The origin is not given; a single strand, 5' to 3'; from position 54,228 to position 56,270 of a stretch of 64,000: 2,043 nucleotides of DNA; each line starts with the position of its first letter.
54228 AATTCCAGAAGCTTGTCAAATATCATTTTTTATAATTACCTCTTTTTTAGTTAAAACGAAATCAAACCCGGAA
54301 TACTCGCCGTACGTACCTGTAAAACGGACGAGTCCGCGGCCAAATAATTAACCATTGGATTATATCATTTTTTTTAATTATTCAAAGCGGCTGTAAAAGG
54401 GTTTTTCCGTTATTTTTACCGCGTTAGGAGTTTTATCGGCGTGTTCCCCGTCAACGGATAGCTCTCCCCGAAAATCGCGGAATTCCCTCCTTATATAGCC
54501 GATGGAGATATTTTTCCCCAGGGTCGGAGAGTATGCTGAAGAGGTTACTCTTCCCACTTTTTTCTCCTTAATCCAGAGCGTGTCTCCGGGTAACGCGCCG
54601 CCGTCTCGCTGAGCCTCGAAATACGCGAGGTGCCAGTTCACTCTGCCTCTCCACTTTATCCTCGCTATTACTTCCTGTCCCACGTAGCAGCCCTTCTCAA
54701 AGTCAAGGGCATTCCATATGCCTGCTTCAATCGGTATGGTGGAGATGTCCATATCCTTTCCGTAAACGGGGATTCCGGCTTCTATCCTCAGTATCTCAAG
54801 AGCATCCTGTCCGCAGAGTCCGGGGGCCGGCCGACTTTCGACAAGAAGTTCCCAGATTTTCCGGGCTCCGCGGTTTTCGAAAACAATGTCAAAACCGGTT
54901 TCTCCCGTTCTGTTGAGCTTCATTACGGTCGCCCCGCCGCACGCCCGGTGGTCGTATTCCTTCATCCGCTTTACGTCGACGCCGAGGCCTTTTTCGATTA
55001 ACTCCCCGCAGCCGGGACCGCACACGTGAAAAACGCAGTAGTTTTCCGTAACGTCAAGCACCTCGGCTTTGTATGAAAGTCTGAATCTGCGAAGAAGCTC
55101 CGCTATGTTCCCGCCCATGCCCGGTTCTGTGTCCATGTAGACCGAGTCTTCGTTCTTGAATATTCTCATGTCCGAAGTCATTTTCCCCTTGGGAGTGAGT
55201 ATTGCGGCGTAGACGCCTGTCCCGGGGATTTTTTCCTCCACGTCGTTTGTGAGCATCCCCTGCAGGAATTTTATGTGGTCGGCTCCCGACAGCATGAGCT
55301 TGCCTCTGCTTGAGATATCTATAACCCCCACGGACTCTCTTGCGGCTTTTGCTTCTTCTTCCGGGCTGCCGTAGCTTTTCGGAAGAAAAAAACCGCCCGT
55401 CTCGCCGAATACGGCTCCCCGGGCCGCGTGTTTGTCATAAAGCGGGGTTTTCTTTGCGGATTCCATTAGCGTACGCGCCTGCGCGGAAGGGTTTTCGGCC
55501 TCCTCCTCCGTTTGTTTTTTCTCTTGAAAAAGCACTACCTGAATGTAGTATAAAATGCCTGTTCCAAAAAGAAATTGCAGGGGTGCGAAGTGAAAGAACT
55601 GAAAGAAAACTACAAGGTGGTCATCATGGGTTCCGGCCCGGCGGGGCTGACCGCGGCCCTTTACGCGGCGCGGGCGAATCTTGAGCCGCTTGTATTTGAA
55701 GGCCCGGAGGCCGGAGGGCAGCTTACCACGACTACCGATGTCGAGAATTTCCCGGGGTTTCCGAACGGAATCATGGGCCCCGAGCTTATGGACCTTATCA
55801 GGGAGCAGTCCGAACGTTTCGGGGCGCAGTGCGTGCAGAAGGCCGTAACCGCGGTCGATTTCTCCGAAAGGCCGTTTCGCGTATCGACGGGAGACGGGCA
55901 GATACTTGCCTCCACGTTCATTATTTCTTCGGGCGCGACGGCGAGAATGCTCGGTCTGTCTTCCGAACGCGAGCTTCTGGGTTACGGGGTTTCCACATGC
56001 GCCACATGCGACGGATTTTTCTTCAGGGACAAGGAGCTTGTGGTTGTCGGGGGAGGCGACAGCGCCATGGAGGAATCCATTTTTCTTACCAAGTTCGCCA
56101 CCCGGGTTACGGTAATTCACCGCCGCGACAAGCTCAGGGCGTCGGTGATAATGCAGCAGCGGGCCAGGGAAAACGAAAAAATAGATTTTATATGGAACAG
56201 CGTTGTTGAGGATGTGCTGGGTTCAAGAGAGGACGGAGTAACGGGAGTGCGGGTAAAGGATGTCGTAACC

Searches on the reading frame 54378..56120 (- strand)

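Call 41: search_protein_families(library=ncbifam, proteins=[window:54378-56120:-], max_evalue=0.01)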
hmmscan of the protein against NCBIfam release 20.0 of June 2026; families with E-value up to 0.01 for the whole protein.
window:54378-56120:- (580 aa): 9 families
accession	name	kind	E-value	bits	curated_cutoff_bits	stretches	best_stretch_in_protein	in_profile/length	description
NF001567.0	PRK00389.1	subfamily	2.1e-56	191.4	300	1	222-578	3-355/359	glycine cleavage system aminomethyltransferase GcvT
TIGR00528.1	gcvT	equivalog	9.6e-48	162.9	235.85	1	222-577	1-361/362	glycine cleavage system aminomethyltransferase GcvT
NF053776.1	TmaoDeMthMsil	equivalog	8.4e-33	113.9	1100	1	193-543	357-721/763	trimethylamine N-oxide demethylase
TIGR01372.1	soxA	subfamily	1.7e-31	108.9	1164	1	215-576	600-987/996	sarcosine oxidase subunit alpha family protein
NF010093.0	PRK13579.1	equivalog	3.7e-31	108.2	459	1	220-557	7-348/371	glycine cleavage system aminomethyltransferase GcvT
NF009133.0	PRK12486.1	equivalog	1.6e-23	83.2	410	1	238-560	29-356/369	dimethylsulfoniopropionate demethylase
TIGR03317.2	CAF17_like_YgfZ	equivalog_domain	1.2e-20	73.9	49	1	442-545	2-111/113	CAF17-like 4Fe-4S cluster assembly/insertion protein YgfZ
NF007110.0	PRK09559.1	equivalog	9.6e-19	67.5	219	1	259-502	14-252/327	tRNA-modifying protein YgfZ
TIGR01375.1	soxG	subfamily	0.0041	17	143.95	0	349-428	63-148/152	sarcosine oxidase subunit gamma family protein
